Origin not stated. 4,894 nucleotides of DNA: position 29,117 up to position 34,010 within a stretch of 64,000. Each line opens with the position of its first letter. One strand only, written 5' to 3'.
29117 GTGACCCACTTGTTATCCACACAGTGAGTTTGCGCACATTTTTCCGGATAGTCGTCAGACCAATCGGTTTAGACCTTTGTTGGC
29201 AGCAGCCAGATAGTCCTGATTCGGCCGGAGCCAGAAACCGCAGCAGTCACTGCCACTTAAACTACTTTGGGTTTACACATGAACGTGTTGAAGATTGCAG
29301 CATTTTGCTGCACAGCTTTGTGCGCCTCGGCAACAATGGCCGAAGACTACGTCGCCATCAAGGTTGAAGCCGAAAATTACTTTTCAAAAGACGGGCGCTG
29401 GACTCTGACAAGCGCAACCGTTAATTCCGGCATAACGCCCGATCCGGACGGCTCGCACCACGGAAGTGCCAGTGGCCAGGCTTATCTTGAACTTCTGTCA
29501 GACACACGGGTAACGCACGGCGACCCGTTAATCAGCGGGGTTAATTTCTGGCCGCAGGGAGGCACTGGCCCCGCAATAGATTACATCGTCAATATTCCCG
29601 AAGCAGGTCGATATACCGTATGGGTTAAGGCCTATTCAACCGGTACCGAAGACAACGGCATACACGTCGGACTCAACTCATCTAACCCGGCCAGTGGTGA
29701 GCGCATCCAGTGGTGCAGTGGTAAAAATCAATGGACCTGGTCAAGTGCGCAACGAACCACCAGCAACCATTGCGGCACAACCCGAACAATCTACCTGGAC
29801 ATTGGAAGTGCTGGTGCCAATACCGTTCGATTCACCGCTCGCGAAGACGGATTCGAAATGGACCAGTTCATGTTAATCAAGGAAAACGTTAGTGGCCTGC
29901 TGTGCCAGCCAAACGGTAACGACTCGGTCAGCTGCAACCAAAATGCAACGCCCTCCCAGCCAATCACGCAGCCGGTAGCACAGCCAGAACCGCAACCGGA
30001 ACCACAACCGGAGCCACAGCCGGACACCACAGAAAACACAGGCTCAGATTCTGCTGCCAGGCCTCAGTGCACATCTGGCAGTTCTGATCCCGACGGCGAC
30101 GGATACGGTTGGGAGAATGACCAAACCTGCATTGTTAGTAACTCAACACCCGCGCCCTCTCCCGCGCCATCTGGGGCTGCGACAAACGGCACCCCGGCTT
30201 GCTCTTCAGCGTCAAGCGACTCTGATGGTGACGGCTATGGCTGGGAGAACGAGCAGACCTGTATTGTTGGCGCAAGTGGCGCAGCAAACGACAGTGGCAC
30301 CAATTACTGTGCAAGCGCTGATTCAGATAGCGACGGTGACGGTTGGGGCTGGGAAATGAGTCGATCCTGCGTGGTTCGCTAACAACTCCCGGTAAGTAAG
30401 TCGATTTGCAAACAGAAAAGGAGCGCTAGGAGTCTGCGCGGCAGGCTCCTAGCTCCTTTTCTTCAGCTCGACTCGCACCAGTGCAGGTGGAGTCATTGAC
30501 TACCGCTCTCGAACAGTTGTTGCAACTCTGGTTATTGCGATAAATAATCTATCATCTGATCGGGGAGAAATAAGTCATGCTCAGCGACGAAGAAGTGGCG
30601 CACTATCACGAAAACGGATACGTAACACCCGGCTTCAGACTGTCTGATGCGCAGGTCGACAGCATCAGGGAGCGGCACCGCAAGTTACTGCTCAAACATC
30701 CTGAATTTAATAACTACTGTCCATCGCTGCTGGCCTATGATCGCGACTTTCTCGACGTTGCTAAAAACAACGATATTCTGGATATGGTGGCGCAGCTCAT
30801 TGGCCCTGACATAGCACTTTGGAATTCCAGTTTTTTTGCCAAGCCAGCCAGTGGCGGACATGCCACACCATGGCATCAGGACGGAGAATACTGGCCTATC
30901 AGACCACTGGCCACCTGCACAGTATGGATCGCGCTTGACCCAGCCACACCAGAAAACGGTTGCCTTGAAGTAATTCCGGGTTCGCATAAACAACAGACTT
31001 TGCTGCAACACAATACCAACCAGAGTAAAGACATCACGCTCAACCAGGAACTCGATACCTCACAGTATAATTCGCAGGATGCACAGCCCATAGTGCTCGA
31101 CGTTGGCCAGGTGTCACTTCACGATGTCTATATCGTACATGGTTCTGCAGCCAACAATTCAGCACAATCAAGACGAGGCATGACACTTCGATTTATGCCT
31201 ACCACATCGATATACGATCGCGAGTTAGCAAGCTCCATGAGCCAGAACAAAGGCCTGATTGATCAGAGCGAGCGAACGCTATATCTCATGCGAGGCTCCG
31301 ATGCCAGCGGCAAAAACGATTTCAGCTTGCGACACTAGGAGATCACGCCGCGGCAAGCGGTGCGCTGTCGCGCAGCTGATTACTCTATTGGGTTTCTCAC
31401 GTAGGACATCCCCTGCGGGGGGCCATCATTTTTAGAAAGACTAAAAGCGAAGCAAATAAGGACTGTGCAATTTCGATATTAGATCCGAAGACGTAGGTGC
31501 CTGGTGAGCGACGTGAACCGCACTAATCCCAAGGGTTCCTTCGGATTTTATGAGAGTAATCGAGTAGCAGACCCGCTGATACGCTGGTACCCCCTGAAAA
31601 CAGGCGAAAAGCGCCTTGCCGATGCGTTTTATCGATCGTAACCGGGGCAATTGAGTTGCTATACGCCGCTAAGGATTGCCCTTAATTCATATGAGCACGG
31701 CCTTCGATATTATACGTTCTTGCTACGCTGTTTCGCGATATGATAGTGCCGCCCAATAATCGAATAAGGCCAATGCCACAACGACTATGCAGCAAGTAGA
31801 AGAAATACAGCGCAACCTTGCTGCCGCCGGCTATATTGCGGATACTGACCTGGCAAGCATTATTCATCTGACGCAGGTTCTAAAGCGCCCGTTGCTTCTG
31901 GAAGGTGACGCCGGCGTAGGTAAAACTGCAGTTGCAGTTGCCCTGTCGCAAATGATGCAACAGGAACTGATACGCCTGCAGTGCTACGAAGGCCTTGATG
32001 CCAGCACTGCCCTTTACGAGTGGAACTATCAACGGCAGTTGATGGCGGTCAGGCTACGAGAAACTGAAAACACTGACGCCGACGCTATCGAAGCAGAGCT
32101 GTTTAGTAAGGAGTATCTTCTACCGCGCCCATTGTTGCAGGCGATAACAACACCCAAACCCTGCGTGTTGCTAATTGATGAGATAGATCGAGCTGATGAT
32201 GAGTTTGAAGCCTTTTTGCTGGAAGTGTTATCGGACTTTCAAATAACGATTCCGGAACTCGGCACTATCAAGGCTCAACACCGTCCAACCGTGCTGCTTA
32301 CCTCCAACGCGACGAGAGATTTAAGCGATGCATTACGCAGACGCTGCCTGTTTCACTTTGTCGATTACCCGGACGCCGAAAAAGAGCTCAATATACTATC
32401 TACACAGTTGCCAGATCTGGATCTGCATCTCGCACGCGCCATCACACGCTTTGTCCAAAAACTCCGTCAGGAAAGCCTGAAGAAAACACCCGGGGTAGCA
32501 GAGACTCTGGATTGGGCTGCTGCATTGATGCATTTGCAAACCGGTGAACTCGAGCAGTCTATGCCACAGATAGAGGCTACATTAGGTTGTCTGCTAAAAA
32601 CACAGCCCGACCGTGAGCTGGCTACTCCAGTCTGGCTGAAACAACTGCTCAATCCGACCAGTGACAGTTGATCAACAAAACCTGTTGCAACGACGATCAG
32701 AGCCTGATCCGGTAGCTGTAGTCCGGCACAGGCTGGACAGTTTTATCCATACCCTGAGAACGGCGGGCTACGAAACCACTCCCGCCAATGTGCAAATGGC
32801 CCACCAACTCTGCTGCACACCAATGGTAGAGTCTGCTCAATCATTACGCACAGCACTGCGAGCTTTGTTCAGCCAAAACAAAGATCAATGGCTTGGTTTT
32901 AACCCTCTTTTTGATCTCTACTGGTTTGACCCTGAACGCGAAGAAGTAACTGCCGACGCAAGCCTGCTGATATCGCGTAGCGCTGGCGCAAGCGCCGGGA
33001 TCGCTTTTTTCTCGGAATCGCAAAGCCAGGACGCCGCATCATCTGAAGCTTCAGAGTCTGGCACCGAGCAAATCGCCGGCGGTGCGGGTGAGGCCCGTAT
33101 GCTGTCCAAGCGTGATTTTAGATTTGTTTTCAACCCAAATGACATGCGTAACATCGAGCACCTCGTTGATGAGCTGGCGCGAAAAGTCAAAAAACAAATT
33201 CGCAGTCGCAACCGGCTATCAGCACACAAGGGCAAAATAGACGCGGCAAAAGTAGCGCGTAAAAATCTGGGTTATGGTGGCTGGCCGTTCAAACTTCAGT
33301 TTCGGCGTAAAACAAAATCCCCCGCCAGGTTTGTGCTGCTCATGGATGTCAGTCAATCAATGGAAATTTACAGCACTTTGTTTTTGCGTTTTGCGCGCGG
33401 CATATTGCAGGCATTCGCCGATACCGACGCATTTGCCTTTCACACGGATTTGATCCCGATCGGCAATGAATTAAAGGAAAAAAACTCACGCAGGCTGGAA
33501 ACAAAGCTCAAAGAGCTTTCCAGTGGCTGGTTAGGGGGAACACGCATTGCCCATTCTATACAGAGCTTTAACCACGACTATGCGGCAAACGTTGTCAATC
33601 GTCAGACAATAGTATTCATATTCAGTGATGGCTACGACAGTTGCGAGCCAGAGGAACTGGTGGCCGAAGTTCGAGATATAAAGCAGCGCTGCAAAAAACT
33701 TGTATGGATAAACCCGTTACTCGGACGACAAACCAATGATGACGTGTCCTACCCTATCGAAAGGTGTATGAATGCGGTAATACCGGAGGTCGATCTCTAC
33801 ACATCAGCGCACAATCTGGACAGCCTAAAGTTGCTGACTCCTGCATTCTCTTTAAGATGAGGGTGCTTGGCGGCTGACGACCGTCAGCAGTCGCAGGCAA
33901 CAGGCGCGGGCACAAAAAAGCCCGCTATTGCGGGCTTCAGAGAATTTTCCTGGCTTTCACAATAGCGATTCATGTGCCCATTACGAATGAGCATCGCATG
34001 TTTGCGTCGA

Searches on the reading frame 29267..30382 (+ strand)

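Call 38: search_protein_families(library=pfam, proteins=[window:29267-30382:+], max_evalue=0.00001)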
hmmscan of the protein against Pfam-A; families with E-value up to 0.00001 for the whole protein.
window:29267-30382:+ (371 aa): 1 family
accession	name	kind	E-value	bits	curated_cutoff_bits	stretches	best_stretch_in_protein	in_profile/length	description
PF02013.21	CBM_10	-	7.7e-08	33.1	23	0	305-334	5-36/36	Cellulose or protein binding domain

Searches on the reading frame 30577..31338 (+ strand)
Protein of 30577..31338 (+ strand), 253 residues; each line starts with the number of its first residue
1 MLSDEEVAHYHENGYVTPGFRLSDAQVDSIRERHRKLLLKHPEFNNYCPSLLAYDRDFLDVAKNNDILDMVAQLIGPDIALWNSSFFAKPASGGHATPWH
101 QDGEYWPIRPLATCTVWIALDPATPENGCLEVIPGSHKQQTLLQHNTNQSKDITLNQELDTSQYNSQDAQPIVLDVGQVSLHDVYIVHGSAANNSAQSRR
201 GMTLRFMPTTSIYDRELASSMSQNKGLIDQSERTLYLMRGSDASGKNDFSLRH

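Call 39: search_protein_families(library=pfam, proteins=[window:30577-31338:+], max_evalue=0.00001)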
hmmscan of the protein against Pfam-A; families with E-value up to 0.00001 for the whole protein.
window:30577-31338:+ (253 aa): 1 family
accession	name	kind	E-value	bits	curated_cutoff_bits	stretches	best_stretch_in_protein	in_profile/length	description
PF05721.19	PhyH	-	2.2e-34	120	22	1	11-201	2-213/213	Phytanoyl-CoA dioxygenase (PhyH)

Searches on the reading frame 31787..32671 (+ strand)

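Call 39: search_protein_families(library=pfam, proteins=[window:31787-32671:+], max_evalue=0.00001)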
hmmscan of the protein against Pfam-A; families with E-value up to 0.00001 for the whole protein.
window:31787-32671:+ (294 aa): 6 families
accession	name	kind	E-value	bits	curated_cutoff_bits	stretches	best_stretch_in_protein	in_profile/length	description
PF07728.20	AAA_5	-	4.3e-13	49.9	22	1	35-187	1-139/139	AAA domain (dynein-related subfamily)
PF00004.35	AAA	-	1.9e-11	45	21.2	1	36-189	1-125/131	ATPase family associated with various cellular activities (AAA)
PF07726.17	AAA_3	-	5.6e-07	29.9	27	0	127-175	65-112/131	ATPase family associated with various cellular activities (AAA)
PF13191.12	AAA_16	-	1.4e-06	29.4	32.6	1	34-148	25-156/167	AAA ATPase domain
PF13401.12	AAA_22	-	3e-06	28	27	1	34-149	6-109/130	AAA domain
PF07724.20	AAA_2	-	5.9e-06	26.8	27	0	37-176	7-126/166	AAA domain (Cdc48 subfamily)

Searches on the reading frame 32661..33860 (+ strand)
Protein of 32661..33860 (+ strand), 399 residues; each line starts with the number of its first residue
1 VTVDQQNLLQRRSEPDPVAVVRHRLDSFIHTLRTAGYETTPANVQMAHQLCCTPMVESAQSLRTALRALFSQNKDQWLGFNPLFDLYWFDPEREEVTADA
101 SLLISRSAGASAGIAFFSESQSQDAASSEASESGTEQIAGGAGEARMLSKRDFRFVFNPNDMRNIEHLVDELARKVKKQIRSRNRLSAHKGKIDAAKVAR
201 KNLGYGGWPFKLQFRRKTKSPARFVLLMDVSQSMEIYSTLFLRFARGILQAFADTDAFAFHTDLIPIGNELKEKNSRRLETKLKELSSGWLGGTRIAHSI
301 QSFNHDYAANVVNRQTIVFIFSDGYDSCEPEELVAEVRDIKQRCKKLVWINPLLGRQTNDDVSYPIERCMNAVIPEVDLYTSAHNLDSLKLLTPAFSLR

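Call 39: search_protein_families(library=pfam, proteins=[window:32661-33860:+], max_evalue=0.00001)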
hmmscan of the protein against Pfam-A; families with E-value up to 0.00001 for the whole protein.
window:32661-33860:+ (399 aa): 1 family
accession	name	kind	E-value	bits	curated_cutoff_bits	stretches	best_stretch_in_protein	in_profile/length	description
PF05762.20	VWA_CoxE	-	1.6e-45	155.6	26.4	1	173-388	6-221/222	VWA domain containing CoxE-like protein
